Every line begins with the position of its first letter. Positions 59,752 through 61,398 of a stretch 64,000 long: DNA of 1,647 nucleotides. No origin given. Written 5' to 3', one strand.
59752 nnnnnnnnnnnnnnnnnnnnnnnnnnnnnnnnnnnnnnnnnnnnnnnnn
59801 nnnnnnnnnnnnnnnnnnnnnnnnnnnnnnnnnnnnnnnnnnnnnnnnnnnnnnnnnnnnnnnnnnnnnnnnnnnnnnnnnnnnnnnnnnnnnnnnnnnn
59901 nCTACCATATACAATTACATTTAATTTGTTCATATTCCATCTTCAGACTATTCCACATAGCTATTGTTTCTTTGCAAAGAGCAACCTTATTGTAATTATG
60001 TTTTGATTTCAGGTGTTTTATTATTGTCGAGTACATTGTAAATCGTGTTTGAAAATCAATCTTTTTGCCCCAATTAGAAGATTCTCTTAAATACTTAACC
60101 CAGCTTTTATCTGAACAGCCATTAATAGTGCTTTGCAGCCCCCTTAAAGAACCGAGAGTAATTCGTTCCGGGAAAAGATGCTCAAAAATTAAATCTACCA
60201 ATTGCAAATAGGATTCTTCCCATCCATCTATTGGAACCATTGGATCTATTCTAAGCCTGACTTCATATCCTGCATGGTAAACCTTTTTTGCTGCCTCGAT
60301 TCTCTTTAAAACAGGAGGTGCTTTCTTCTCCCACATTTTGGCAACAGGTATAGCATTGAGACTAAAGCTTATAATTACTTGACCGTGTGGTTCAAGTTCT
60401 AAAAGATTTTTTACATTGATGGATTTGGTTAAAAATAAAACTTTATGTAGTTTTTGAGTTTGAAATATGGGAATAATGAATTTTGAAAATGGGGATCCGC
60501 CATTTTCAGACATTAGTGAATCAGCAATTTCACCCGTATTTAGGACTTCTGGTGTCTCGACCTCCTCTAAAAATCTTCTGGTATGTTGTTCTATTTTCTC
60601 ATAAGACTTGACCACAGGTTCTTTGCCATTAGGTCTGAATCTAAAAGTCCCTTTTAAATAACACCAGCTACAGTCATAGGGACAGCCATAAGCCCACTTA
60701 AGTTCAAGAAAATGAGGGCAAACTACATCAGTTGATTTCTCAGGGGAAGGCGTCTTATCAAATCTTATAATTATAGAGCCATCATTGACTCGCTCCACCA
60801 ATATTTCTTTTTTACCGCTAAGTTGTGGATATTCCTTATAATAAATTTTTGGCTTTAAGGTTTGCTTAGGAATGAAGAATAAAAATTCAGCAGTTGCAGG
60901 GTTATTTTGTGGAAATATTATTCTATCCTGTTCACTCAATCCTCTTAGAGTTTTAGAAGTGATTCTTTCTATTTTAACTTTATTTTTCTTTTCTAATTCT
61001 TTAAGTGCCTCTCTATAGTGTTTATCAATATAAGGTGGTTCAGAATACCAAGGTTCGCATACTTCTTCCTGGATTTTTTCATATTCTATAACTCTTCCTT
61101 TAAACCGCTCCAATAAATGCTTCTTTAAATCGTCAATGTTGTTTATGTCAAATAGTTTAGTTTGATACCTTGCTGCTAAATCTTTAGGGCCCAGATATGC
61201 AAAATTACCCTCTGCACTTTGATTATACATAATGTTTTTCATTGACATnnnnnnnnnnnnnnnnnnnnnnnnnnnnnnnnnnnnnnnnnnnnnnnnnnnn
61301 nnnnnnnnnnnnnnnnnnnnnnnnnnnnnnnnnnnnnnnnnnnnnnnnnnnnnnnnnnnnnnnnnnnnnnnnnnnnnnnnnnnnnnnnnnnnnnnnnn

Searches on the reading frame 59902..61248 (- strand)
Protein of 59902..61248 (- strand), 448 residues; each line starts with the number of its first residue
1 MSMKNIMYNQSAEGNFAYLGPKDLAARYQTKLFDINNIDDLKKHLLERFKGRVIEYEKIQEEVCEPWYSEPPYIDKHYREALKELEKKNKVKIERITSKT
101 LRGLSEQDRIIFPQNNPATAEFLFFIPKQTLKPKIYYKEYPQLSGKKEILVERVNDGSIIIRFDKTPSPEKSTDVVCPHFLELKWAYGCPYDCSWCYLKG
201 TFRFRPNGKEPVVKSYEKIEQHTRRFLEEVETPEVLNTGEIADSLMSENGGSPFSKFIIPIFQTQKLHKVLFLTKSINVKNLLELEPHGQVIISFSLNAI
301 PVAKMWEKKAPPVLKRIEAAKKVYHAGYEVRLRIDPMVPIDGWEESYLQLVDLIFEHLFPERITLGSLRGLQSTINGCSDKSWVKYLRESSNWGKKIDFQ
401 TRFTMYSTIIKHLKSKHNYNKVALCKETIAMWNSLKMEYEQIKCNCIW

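Call 3: search_protein_families(library=pfam, proteins=[window:59902-61248:-], max_evalue=0.1)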
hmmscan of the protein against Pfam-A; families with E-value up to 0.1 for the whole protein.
window:59902-61248:- (448 aa): 3 families
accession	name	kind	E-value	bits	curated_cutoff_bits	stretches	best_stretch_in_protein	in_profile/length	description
PF20903.3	SPL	-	1.3e-20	74.1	27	1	183-359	81-255/338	Spore photoproduct lyase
PF22560.2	GMT-wHTH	-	6.7e-09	36.5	27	1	28-94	10-78/82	GMT-like wHTH domain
PF04055.27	Radical_SAM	-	5.9e-05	23.7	29.5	1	187-350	5-162/166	Radical SAM superfamily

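Call 4: search_protein_families(library=ncbifam, proteins=[window:59902-61248:-], max_evalue=0.1)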
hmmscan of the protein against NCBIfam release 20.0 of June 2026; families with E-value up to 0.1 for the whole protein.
window:59902-61248:- (448 aa): 3 families
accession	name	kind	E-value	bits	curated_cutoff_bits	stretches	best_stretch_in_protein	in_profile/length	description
TIGR04070.1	photo_TT_lyase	equivalog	5.7e-23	81.4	400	1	184-358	82-254/338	spore photoproduct lyase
TIGR03886.1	lyase_spl_fam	equivalog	1.5e-15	57.2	437.55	1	178-358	75-261/346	spore photoproduct lyase family protein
TIGR04470.1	rSAM_mob_pairB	equivalog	0.0042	16.5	410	1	188-339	27-177/285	radical SAM mobile pair protein B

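Call 5: search_protein_families(library=padloc, proteins=[window:59902-61248:-], max_evalue=0.1)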
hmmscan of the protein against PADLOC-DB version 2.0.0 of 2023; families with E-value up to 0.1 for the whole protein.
window:59902-61248:- (448 aa): 0 families

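Call 8: find_homologous_proteins(query=window:59902-61248:-, max_evalue=0.00001)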
Query window:59902-61248:- (448 aa): 2615 proteins with E <= 0.00001 among 7016 candidates; the best 120 are listed.
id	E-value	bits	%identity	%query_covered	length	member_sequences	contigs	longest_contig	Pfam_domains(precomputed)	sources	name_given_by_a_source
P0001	0.0e+0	1038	100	100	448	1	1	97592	PF20903.4,PF22560.3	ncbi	ncbi:MAG: radical SAM protein [Nitrospirota bacterium]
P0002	3.8e-266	901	86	100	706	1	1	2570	PF20903.4,PF22560.3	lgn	-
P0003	7.9e-262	887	92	92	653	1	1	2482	PF20903.4,PF22560.3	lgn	-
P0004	5.2e-233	792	74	99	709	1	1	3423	PF20903.4,PF22560.3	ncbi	-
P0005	6.7e-231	785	74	99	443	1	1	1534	PF20903.4,PF22560.3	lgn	-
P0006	4.9e-228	775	73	100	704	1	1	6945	PF20903.4,PF22560.3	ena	-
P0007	1.5e-227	774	72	100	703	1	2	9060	PF20903.4,PF22560.3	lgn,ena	-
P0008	2.5e-226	770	72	99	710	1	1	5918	PF20903.4,PF22560.3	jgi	jgi:spore photoproduct lyase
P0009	7.0e-226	768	81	91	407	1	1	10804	PF20903.4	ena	-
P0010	6.7e-225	765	72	100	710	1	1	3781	PF20903.4,PF22560.3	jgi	-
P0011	8.9e-225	765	71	100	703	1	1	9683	PF20903.4,PF22560.3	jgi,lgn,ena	-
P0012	1.5e-224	764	71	100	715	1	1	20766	PF20903.4,PF22560.3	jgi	jgi:spore photoproduct lyase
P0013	2.1e-224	763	71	100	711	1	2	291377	PF20903.4,PF22560.3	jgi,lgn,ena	-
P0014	2.1e-224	763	72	100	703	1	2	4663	PF20903.4,PF22560.3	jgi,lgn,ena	-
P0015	5.6e-224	762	72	100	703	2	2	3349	PF20903.4,PF22560.3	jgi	-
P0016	8.6e-224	761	71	100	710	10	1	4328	PF20903.4,PF22560.3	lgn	-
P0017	2.5e-223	760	71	100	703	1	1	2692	PF20903.4,PF22560.3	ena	-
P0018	2.9e-223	760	71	99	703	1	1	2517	PF20903.4,PF22560.3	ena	-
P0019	5.6e-222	756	70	100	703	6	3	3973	PF20903.4,PF22560.3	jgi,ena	jgi:spore photoproduct lyase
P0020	6.1e-222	755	71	100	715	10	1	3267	PF20903.4,PF22560.3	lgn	-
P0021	2.8e-221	753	71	99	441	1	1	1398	PF20903.4,PF22560.3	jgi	-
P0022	5.2e-221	752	71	100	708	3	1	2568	PF20903.4,PF22560.3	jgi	-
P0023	3.8e-219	746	71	100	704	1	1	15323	PF20903.4,PF22560.3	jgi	-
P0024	3.9e-219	746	70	99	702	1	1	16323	PF20903.4,PF22560.3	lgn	-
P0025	8.9e-219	745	71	99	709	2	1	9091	PF20903.4,PF22560.3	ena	-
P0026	1.6e-218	744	69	100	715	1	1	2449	PF20903.4,PF22560.3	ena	-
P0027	2.0e-218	744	71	100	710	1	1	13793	PF20903.4,PF22560.3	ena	-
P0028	1.6e-217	741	71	99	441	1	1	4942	PF20903.4,PF22560.3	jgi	jgi:spore photoproduct lyase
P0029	3.1e-217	740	70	100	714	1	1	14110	PF20903.4,PF22560.3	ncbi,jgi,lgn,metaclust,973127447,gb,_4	metaclust:\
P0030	6.6e-217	739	70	100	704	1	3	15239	PF20903.4,PF22560.3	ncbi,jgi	ncbi:MAG: three-Cys-motif partner protein TcmP [Planctomycetota bacterium]|jgi:spore photoproduct ly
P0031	3.7e-216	736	69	99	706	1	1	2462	PF20903.4,PF22560.3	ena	-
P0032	4.6e-216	736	74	93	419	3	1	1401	PF20903.4,PF22560.3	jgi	-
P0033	1.1e-215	735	70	99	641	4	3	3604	PF20903.4,PF22560.3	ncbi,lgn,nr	ncbi:MAG: Spore photoproduct lyase [Syntrophomonadaceae bacterium]|nr:Spore photoproduct lyase [Baci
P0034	1.7e-215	734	71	100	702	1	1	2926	PF20903.4,PF22560.3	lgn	-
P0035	3.5e-215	733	70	100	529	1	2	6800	PF20903.4,PF22560.3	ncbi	-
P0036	7.1e-215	732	68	100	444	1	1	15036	PF20903.4,PF22560.3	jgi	jgi:spore photoproduct lyase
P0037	2.5e-214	730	70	100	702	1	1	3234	PF20903.4,PF22560.3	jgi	-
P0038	3.6e-214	730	70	100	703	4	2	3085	PF20903.4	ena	-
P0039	5.0e-214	729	69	100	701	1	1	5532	PF20903.4,PF22560.3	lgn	-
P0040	5.1e-214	729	68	100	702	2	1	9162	PF20903.4,PF22560.3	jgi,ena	-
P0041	1.0e-213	728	68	100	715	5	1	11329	PF20903.4,PF22560.3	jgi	jgi:spore photoproduct lyase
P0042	1.2e-213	728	70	100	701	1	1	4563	PF20903.4,PF22560.3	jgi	jgi:spore photoproduct lyase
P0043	1.5e-213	728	68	100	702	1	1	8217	PF20903.4,PF22560.3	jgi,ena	-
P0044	1.5e-213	728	68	100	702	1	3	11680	PF20903.4,PF22560.3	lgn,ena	-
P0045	2.0e-213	727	68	100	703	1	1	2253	PF20903.4,PF22560.3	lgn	-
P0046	3.1e-213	727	68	100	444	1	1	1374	PF20903.4,PF22560.3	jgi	-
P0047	4.1e-213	726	69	100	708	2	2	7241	PF20903.4,PF04055.28,PF22560.3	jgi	-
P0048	5.3e-213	726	69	100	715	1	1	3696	PF20903.4,PF22560.3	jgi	jgi:spore photoproduct lyase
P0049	1.1e-212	725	67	100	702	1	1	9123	PF20903.4,PF22560.3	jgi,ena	-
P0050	1.3e-212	725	69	100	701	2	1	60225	PF20903.4,PF22560.3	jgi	jgi:spore photoproduct lyase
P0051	1.6e-212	724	70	100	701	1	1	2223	PF20903.4,PF22560.3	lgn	-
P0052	1.7e-212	724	69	100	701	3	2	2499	PF20903.4,PF22560.3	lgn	-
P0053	2.2e-212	724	69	100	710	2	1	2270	PF20903.4,PF22560.3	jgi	jgi:spore photoproduct lyase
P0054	4.3e-212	723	70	100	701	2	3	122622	PF20903.4,PF04055.28,PF22560.3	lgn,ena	-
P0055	1.1e-211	722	69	100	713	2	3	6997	PF20903.4,PF22560.3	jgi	jgi:spore photoproduct lyase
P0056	1.3e-211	721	69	100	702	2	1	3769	PF20903.4,PF22560.3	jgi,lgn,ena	-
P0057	1.4e-211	721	68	100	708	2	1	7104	PF20903.4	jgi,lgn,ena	-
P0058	1.4e-211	721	68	100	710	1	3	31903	PF20903.4,PF22560.3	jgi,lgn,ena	-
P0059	2.1e-211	721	70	100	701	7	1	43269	PF20903.4,PF22560.3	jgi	jgi:spore photoproduct lyase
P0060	2.5e-211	720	69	100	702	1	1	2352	PF20903.4,PF04055.28,PF22560.3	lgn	-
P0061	2.9e-211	720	69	100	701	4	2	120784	PF20903.4,PF22560.3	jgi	-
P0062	3.8e-211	720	69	100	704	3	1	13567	PF20903.4,PF22560.3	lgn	-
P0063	7.4e-211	719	69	100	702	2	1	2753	PF20903.4,PF22560.3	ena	-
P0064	8.9e-211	719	69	100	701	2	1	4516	PF20903.4,PF22560.3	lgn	-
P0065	2.6e-210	717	68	100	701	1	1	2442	PF20903.4,PF22560.3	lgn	-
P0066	3.3e-210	717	69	100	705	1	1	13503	PF20903.4,PF22560.3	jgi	jgi:spore photoproduct lyase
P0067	6.5e-210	716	68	100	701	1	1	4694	PF20903.4,PF04055.28,PF22560.3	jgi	jgi:spore photoproduct lyase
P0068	6.8e-210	716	66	100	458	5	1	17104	PF20903.4,PF22560.3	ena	-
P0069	1.0e-209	715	67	99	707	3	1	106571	PF20903.4,PF22560.3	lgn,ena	-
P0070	1.4e-209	715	67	100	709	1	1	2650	PF20903.4,PF04055.28,PF22560.3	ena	-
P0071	2.5e-209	714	67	100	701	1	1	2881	PF20903.4,PF22560.3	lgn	-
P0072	3.3e-209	713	68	100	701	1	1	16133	PF20903.4,PF22560.3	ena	-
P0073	7.3e-209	712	67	100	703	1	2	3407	PF20903.4,PF04055.28,PF22560.3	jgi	jgi:spore photoproduct lyase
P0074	1.3e-208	711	75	90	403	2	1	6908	PF20903.4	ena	-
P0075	8.8e-208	709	68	100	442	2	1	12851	PF20903.4,PF22560.3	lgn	-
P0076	2.5e-207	707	67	100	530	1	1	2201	PF20903.4,PF04055.28,PF22560.3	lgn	-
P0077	3.6e-207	707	66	100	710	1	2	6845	PF20903.4,PF22560.3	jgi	-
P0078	4.0e-207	707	66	100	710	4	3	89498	PF20903.4,PF22560.3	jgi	-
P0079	5.4e-207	706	67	100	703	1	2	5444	PF20903.4,PF22560.3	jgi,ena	-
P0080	9.1e-207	705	67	100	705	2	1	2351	PF20903.4,PF22560.3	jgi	jgi:spore photoproduct lyase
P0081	9.8e-207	705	66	100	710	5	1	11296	PF20903.4,PF22560.3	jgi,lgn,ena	-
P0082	1.0e-206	705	68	100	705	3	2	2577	PF20903.4,PF22560.3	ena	-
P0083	1.2e-206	705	67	100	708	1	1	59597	PF20903.4,PF22560.3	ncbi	-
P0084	1.6e-206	705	68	100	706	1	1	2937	PF20903.4,PF22560.3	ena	-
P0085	2.7e-206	704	68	100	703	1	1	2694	PF20903.4,PF22560.3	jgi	jgi:spore photoproduct lyase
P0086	3.1e-206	704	67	100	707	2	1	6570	PF20903.4,PF22560.3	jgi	-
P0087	4.4e-206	703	67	100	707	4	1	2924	PF20903.4,PF22560.3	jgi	-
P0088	6.2e-206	703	67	100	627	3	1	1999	PF20903.4,PF22560.3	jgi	jgi:spore photoproduct lyase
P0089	6.9e-206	702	66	100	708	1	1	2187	PF20903.4,PF22560.3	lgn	-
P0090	1.3e-205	702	66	100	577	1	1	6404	PF20903.4,PF22560.3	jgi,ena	-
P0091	1.4e-205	701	67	100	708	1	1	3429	PF20903.4,PF22560.3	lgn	-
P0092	2.2e-205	701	66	100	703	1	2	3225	PF20903.4,PF04055.28,PF22560.3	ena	-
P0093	2.3e-205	701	66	100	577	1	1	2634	PF20903.4,PF22560.3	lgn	-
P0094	6.4e-205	699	67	100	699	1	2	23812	PF20903.4,PF22560.3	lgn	-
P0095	8.7e-205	699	67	100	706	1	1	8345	PF20903.4,PF04055.28,PF22560.3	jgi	-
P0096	1.2e-204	698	66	100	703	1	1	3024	PF20903.4,PF04055.28,PF22560.3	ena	-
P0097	1.4e-204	698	66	100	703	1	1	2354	PF20903.4,PF22560.3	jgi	-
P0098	1.5e-204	698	67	100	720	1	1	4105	PF20903.4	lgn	-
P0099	2.3e-204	697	66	99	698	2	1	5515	PF20903.4,PF22560.3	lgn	-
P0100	4.0e-204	697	66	100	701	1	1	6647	PF20903.4,PF22560.3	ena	-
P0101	5.0e-204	696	67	100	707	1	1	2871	PF20903.4,PF22560.3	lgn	-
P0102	6.0e-204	696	67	100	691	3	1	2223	PF20903.4,PF22560.3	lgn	-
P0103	1.5e-203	695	66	100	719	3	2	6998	PF20903.4,PF22560.3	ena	-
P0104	1.7e-203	695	67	99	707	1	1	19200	PF20903.4,PF22560.3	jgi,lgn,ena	-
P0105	1.8e-203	694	67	100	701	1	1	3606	PF20903.4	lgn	-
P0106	2.8e-203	694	65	99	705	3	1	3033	PF20903.4,PF04055.28,PF22560.3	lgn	-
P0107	5.4e-203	693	65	100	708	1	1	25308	PF20903.4,PF22560.3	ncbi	-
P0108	6.7e-203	693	65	100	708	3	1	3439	PF20903.4,PF22560.3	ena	-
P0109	9.3e-203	692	64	100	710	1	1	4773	PF20903.4,PF22560.3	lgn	-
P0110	1.2e-202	692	67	100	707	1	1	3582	PF20903.4,PF22560.3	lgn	-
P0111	3.3e-202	690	66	100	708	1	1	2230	PF20903.4,PF22560.3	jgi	jgi:spore photoproduct lyase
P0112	4.1e-202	690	66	100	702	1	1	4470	PF20903.4,PF22560.3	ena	-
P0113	4.7e-202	690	65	100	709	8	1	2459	PF20903.4,PF22560.3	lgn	-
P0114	6.3e-202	689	65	100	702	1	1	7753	PF20903.4,PF04055.28,PF22560.3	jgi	-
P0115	1.1e-201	689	66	100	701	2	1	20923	PF20903.4,PF22560.3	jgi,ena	-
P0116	2.6e-201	687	65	100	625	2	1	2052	PF20903.4,PF22560.3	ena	-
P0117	4.4e-201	687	65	100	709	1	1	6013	PF20903.4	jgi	-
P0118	4.5e-201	687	67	99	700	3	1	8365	PF20903.4,PF22560.3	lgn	-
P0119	1.1e-200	685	66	100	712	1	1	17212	PF20903.4,PF22560.3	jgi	-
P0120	1.3e-200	685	66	100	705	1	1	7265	PF20903.4,PF22560.3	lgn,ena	-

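Call 12: search_protein_families(library=ncbifam, proteins=[P0002, P0013, P0030], max_evalue=0.01)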
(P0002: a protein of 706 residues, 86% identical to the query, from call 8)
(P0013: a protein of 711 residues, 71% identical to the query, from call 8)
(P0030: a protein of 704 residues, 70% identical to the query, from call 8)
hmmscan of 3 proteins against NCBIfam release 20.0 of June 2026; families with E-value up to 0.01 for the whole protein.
P0002 (706 aa): 3 families
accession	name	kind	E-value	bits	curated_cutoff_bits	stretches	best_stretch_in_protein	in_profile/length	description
TIGR04474.1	tcm_partner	subfamily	1.2e-61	208.9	53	1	14-266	1-260/263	three-Cys-motif partner protein TcmP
TIGR04070.1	photo_TT_lyase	equivalog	2.1e-20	72.9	400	1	443-616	83-254/338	spore photoproduct lyase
TIGR03886.1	lyase_spl_fam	equivalog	6.9e-12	45.2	437.55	1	439-616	78-261/346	spore photoproduct lyase family protein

P0013 (711 aa): 3 families
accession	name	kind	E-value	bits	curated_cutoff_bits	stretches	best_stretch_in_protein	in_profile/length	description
TIGR04474.1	tcm_partner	subfamily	1.5e-62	211.9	53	1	14-271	1-260/263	three-Cys-motif partner protein TcmP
TIGR04070.1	photo_TT_lyase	equivalog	2.1e-19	69.7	400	1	448-621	83-254/338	spore photoproduct lyase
TIGR03886.1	lyase_spl_fam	equivalog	1.5e-08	34.2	437.55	1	521-622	161-262/346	spore photoproduct lyase family protein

P0030 (704 aa): 4 families
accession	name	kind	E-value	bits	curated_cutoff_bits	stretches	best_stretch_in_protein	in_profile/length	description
TIGR04474.1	tcm_partner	subfamily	3.8e-62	210.6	53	1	14-266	1-261/263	three-Cys-motif partner protein TcmP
TIGR04070.1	photo_TT_lyase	equivalog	6.2e-24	84.6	400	1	442-614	83-254/338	spore photoproduct lyase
TIGR03886.1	lyase_spl_fam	equivalog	6.2e-13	48.6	437.55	1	435-617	75-264/346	spore photoproduct lyase family protein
TIGR04470.1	rSAM_mob_pairB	equivalog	1.1e-05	25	410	1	444-595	26-177/285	radical SAM mobile pair protein B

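Call 13: search_protein_families(library=pfam, proteins=[P0002, P0013, P0030], max_evalue=0.01)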
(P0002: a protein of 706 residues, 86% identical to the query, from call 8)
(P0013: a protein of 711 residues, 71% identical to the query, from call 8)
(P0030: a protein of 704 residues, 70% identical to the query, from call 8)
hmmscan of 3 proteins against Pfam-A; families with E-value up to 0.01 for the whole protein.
P0002 (706 aa): 3 families
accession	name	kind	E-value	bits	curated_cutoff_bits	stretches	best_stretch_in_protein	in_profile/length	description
PF20903.3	SPL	-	1.5e-16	60.6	27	1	443-617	83-255/338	Spore photoproduct lyase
PF22560.2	GMT-wHTH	-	2.3e-08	34.8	27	1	284-352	8-78/82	GMT-like wHTH domain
PF04055.27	Radical_SAM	-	0.0017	19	29.5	1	445-606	5-160/166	Radical SAM superfamily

P0013 (711 aa): 2 families
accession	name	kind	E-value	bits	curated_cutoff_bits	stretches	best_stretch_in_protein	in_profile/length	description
PF20903.3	SPL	-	1.1e-17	64.3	27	1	448-623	83-256/338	Spore photoproduct lyase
PF22560.2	GMT-wHTH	-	1e-07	32.7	27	1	290-356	8-77/82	GMT-like wHTH domain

P0030 (704 aa): 3 families
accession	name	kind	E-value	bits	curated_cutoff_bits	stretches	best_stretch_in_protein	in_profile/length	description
PF20903.3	SPL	-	2e-21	76.7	27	1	442-616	83-256/338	Spore photoproduct lyase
PF22560.2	GMT-wHTH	-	1.2e-05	26.1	27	1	289-352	16-79/82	GMT-like wHTH domain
PF04055.27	Radical_SAM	-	0.00014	22.6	29.5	1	444-600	5-157/166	Radical SAM superfamily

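Call 15: find_encoding_contigs(protein=P0003, flank=5000, max_places=3)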
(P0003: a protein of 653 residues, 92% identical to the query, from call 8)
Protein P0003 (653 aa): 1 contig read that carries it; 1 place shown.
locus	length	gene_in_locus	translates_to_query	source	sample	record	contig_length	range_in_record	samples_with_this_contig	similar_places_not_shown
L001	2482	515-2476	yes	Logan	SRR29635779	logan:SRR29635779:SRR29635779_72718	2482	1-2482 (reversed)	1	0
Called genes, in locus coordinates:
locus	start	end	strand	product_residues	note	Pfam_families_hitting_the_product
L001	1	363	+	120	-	?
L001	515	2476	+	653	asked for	PF22560:GMT-wHTH, PF20903:SPL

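Call 16: find_encoding_contigs(protein=P0001, flank=10000, max_places=3)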
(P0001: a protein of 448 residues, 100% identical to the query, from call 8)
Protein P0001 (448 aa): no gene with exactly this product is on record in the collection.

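Call 18: find_encoding_contigs(protein=P0009, flank=4000, max_places=2)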
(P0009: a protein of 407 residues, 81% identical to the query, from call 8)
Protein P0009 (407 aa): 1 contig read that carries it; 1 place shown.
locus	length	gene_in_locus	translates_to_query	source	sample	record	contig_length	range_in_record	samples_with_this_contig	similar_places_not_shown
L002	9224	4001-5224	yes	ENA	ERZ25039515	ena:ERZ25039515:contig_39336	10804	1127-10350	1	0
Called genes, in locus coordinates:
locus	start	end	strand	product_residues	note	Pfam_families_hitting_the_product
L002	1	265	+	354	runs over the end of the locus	PF04055:Radical_SAM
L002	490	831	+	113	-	PF01909:NTP_transf_2, PF18765:Polbeta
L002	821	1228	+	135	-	PF05168:HEPN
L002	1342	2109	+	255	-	-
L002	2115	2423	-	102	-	-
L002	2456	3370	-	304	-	PF12760:Zn_ribbon_IS1595, PF12762:DDE_Tnp_IS1595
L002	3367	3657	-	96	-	-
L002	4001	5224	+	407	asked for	PF20903:SPL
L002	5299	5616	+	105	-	PF22600:MTPAP-like_central (weak), PF01909:NTP_transf_2, PF18765:Polbeta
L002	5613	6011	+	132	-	PF05168:HEPN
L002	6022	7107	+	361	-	PF05559:DUF763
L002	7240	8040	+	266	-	-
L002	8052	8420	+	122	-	PF27218:MJ0043_C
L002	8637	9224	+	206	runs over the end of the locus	-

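Call 19: find_encoding_contigs(protein=P0036, flank=4000, max_places=2)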
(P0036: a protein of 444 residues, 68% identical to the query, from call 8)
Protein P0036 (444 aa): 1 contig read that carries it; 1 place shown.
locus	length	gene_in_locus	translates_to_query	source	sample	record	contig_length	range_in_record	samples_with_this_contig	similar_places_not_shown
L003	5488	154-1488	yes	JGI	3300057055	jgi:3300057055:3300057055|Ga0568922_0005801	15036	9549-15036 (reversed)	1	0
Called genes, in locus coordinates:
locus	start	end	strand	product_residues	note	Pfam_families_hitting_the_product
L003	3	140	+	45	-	?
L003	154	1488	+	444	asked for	PF22560:GMT-wHTH, PF20903:SPL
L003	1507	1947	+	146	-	PF16242:Pyrid_ox_like, PF01243:PNPOx_N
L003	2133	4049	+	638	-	PF18962:Por_Secre_tail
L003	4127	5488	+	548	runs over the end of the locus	PF07705:CARDB (weak), PF13860:FlgD_ig (weak), PF18962:Por_Secre_tail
